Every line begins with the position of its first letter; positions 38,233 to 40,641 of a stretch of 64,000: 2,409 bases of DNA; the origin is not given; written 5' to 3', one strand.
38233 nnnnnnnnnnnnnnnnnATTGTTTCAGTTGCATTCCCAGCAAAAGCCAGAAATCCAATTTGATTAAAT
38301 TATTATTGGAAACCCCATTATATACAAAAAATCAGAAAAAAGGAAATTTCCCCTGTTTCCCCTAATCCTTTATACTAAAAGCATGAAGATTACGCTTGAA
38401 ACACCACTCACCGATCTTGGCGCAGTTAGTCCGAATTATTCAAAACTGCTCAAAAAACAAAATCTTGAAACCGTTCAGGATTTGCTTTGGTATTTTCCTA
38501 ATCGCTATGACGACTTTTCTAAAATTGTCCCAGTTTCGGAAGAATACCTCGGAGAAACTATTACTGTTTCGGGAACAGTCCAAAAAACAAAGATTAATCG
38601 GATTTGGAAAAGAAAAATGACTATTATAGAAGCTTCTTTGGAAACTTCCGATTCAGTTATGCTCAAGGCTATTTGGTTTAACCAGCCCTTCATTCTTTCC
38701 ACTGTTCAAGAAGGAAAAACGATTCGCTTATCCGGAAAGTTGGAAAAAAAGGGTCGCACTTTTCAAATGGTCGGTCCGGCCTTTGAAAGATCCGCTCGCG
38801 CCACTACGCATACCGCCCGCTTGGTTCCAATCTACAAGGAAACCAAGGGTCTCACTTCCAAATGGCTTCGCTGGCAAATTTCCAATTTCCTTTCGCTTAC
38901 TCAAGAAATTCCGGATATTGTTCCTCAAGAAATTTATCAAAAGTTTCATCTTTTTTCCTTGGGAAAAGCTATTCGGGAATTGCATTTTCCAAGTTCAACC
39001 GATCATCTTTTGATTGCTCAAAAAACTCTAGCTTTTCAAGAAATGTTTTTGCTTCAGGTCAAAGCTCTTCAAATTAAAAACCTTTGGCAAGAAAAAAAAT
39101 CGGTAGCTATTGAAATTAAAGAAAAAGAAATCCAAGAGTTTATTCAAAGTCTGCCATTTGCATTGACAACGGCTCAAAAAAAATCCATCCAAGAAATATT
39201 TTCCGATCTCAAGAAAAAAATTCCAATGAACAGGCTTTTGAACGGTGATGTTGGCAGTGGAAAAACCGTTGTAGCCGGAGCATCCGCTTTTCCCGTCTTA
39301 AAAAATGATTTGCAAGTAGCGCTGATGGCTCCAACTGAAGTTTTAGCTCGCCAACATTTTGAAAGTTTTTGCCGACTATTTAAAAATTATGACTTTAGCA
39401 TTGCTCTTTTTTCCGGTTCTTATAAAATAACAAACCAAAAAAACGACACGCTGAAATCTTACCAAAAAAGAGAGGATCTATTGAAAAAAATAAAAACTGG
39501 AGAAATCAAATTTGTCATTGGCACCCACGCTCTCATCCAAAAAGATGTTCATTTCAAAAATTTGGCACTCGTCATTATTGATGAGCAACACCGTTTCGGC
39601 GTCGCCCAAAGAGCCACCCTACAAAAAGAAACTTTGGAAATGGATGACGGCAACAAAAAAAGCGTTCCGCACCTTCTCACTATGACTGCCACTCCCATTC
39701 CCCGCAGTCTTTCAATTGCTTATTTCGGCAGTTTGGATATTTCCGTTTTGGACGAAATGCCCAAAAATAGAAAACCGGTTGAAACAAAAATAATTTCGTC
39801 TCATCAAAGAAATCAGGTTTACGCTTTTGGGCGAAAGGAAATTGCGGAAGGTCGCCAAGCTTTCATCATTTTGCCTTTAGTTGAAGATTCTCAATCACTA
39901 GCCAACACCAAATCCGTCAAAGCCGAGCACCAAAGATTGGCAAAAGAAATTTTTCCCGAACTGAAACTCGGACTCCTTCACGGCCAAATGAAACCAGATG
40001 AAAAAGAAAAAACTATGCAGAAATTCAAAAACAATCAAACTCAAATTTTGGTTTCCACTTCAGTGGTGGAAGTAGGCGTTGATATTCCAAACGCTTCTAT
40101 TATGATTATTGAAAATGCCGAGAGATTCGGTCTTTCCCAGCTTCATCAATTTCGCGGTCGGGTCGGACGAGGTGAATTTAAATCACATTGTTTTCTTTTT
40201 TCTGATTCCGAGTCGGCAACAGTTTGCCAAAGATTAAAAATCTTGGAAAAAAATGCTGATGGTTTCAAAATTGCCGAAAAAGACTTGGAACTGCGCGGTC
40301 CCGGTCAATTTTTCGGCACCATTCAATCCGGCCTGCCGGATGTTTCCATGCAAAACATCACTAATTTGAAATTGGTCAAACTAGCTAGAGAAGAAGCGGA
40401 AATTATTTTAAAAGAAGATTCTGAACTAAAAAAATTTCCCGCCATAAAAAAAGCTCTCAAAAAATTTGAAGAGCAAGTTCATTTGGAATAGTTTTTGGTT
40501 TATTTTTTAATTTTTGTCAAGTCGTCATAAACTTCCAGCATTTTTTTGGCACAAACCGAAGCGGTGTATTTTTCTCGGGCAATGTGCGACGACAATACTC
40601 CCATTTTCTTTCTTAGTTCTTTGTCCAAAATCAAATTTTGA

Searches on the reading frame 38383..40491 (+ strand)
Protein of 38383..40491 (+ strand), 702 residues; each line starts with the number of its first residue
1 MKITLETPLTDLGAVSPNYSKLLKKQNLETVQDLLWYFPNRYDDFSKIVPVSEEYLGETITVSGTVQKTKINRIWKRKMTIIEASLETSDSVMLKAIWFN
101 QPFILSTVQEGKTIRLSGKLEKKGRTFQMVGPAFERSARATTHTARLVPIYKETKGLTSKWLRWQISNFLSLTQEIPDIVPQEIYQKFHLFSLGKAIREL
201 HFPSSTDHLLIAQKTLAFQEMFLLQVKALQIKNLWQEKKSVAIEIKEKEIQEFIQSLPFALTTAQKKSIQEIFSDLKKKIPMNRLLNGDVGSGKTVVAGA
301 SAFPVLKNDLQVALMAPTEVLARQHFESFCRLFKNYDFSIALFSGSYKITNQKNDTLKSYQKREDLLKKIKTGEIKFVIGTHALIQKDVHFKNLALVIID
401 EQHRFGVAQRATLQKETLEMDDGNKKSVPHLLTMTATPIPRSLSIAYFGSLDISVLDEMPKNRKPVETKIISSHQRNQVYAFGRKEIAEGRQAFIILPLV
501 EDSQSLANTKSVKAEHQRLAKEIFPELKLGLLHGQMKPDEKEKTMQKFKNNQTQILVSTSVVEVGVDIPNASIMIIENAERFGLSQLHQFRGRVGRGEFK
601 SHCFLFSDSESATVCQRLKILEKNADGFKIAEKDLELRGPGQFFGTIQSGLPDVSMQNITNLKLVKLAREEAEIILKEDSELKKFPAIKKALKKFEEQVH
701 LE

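Call 62: search_protein_families(library=pfam, proteins=[window:38383-40491:+], max_evalue=0.001)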
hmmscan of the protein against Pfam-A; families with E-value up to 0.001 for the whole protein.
window:38383-40491:+ (702 aa): 5 families
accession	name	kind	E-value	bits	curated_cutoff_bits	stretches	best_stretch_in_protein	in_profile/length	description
PF17191.10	RecG_wedge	-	2.2e-23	83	23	1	15-168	8-157/162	RecG wedge domain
PF00271.37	Helicase_C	-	5e-22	78.7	23.5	1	512-596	25-108/110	Helicase conserved C-terminal domain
PF00270.35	DEAD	-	7.1e-22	78.3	26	1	263-441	2-162/167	DEAD/DEAH box helicase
PF19833.4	RecG_dom3_C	-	9.8e-12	45.2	26.8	1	625-693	2-74/87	ATP-dependent DNA helicase RecG, domain 3, C-terminal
PF22590.2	Cas3-like_C_2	-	8.9e-07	29.6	27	1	494-596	6-103/106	CRISPR-associated nuclease/helicase Cas3, C-terminal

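Call 93: list_cluster_members(proteins=[window:38383-40491:+, window:25303-26940:-, window:32269-32907:-, window:30333-32264:-, window:37419-38249:-, window:35547-36173:-])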
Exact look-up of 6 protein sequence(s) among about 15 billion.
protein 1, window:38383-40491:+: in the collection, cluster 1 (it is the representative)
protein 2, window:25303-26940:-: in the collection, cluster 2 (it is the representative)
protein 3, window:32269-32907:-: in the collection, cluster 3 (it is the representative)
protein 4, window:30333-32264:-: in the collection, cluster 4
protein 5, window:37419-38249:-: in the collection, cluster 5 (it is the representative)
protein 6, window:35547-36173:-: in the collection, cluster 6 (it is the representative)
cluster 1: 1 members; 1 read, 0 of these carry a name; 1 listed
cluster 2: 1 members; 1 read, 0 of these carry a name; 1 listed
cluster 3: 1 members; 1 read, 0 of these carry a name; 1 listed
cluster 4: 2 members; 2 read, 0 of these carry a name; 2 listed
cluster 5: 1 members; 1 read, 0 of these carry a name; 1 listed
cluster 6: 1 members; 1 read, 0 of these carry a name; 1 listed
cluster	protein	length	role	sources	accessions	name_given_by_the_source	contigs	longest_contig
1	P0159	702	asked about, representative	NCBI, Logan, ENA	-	-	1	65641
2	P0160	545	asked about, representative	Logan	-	-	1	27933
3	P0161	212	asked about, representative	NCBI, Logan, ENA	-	-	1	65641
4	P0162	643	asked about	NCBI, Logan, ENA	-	-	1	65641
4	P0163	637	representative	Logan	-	-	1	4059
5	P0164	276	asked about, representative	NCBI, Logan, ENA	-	-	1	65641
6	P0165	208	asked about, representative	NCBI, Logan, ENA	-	-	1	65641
